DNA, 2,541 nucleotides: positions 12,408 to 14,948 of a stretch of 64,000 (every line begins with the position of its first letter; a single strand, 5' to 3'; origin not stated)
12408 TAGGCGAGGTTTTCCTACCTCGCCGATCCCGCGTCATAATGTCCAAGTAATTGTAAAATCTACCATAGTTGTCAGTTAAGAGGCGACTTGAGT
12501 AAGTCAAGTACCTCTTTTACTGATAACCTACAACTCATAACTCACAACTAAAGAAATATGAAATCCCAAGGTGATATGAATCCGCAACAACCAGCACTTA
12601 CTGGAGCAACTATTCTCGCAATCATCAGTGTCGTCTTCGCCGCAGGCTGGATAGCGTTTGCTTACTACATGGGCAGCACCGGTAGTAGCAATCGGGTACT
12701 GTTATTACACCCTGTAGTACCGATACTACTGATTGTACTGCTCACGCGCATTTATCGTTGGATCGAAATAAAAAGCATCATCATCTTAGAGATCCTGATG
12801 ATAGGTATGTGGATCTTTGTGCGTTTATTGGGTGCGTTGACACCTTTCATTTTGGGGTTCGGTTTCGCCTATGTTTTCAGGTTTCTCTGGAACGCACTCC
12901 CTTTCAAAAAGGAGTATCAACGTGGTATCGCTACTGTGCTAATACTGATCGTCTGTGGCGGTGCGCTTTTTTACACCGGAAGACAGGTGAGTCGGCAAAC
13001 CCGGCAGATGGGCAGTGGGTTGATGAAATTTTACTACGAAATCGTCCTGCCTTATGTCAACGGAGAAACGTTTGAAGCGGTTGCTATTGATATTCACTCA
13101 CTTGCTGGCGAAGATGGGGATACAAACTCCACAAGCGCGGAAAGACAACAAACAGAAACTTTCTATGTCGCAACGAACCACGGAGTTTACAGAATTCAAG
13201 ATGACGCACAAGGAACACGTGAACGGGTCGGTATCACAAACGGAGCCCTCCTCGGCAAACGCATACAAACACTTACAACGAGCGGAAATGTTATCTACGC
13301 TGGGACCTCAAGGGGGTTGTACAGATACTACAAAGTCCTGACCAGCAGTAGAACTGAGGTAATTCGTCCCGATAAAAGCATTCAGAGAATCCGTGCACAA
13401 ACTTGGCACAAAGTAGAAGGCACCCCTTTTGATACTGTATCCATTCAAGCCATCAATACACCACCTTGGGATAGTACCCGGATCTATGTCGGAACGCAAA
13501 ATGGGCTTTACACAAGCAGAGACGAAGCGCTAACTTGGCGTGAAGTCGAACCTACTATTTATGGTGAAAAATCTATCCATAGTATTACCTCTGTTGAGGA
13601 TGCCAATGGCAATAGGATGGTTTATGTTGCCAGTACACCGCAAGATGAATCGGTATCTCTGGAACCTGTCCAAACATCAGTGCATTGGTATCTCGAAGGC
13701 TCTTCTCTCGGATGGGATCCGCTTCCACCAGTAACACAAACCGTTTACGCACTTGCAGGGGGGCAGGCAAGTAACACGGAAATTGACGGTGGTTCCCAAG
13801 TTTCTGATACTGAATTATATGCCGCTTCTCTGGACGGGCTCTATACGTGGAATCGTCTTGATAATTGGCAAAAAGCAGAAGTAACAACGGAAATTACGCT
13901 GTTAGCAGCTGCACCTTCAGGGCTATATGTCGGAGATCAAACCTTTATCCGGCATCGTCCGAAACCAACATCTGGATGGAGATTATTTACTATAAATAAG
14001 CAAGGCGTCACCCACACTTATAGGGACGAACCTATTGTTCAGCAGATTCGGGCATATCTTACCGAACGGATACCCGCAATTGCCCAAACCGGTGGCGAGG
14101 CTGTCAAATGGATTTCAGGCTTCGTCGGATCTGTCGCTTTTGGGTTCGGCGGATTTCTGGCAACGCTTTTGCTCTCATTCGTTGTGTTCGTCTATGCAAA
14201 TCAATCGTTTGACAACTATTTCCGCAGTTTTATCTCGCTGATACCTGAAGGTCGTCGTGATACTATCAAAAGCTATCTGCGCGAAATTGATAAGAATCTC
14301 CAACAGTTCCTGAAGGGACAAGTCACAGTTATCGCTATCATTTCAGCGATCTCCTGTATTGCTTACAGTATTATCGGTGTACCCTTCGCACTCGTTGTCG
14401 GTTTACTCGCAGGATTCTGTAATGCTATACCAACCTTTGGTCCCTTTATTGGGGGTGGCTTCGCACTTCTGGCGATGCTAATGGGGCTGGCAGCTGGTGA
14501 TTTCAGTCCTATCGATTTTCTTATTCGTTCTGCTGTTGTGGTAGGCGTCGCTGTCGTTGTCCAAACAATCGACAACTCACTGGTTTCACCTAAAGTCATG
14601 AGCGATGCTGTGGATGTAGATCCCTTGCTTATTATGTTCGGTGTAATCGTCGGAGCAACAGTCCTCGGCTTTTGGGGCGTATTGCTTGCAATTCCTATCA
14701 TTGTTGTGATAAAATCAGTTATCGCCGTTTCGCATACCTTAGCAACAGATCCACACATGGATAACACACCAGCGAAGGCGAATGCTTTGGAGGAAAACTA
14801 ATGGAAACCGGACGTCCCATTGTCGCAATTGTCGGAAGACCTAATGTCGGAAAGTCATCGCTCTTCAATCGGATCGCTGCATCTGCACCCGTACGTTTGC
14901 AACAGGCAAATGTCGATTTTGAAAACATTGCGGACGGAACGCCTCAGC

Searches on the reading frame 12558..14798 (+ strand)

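Call 12: search_protein_families(library=pfam, proteins=[window:12558-14798:+], max_evalue=1)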
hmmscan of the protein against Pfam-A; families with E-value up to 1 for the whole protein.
window:12558-14798:+ (747 aa): 4 families
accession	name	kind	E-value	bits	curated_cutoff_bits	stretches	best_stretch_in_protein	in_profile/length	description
PF01594.21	AI-2E_transport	-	2.5e-38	132.5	34.3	2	515-723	125-324/327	AI-2E family transporter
PF23366.1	Beta-prop_HVO_0234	-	0.033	14.2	27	1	191-257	117-172/274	HVO_0234-like, beta propeller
PF15902.12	Sortilin-Vps10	-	0.041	13.1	33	1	281-357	11-86/446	Sortilin, neurotensin receptor 3,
PF07959.18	Fucose_pyrophosphorylase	-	0.28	10.5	34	0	265-325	207-260/418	Fucose pyrophosphorylase domain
